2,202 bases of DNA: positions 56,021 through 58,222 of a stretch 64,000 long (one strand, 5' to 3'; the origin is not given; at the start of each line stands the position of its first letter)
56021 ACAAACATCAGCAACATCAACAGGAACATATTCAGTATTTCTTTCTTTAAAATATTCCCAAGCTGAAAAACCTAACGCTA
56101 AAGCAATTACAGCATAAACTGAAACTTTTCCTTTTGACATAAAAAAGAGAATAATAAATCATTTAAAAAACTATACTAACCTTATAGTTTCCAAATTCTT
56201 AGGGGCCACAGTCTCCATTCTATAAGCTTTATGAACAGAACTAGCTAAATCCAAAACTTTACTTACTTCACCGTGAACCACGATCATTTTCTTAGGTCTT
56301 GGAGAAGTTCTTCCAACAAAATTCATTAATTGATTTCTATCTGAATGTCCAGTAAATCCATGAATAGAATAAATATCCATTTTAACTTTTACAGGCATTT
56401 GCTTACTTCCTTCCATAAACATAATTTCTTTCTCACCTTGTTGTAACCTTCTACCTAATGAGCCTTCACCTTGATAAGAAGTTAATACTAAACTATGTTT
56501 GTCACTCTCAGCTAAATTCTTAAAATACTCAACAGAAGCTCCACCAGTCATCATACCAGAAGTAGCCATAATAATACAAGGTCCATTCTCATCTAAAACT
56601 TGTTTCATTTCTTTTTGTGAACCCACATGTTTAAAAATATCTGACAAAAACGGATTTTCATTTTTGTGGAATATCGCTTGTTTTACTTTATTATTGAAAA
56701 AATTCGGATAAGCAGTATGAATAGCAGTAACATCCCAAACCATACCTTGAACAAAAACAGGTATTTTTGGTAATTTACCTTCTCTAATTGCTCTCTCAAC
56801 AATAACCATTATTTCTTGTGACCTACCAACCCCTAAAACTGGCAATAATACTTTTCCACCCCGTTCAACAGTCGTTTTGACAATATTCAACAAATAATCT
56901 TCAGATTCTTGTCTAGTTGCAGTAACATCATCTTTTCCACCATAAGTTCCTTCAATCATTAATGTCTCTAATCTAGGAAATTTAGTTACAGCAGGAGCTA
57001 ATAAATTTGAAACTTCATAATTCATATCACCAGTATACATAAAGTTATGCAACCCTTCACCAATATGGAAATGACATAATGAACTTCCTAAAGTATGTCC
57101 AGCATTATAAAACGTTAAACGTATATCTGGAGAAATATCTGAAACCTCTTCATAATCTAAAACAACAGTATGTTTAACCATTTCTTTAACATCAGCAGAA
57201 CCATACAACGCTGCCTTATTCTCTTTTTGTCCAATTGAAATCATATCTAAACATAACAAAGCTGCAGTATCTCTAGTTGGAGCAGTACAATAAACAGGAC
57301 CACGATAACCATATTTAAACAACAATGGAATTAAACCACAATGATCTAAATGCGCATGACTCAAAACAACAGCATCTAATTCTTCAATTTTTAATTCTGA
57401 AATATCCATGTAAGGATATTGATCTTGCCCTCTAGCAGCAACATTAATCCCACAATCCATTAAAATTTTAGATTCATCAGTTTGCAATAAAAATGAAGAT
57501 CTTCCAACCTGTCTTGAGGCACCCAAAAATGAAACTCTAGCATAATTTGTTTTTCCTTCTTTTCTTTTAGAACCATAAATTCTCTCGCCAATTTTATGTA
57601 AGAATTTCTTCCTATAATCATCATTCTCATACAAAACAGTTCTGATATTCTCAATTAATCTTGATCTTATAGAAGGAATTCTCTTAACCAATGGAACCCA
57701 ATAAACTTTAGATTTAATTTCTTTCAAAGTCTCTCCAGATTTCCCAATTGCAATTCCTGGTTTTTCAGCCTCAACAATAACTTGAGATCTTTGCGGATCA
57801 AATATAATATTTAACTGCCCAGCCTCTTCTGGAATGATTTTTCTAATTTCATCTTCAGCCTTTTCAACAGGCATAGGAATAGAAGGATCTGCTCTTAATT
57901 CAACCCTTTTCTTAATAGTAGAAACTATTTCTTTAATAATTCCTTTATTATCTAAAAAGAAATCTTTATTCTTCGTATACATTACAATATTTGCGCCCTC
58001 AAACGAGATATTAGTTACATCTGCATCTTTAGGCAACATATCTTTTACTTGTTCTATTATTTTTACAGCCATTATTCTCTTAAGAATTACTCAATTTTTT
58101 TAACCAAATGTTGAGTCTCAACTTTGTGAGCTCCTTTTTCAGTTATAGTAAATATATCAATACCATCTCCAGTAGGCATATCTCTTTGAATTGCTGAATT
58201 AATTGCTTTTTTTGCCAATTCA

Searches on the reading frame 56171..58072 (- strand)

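Call 98: search_protein_families(library=pfam, proteins=[window:56171-58072:-], max_evalue=0.0001)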
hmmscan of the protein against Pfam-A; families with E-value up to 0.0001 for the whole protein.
window:56171-58072:- (633 aa): 8 families
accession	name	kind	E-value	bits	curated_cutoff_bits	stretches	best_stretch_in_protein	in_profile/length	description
PF10996.14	Beta-Casp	-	1.4e-29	103.5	27.7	1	419-543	2-120/120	Beta-Casp domain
PF17214.9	KH_TffA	-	2.9e-19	69.3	22.6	1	4-65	6-67/68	Transcription termination factor FttA, KH domain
PF16661.11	Lactamase_B_6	-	3.4e-17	62.9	27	1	195-360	1-172/193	Metallo-beta-lactamase superfamily domain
PF07521.17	RMMBL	-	4.2e-15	55.9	21.6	1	561-624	2-63/63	Zn-dependent metallo-hydrolase RNA specificity domain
PF00753.33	Lactamase_B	-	1.5e-13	51.6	22.7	1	190-253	5-65/196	Metallo-beta-lactamase superfamily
PF12706.13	Lactamase_B_2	-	2.3e-11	44.1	27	1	202-377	2-166/200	Beta-lactamase superfamily domain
PF07650.23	KH_2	-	1.3e-05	25.3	22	1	77-122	7-53/78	KH domain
PF13483.12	Lactamase_B_3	-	9.4e-05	22.9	24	0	189-247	5-52/160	Beta-lactamase superfamily domain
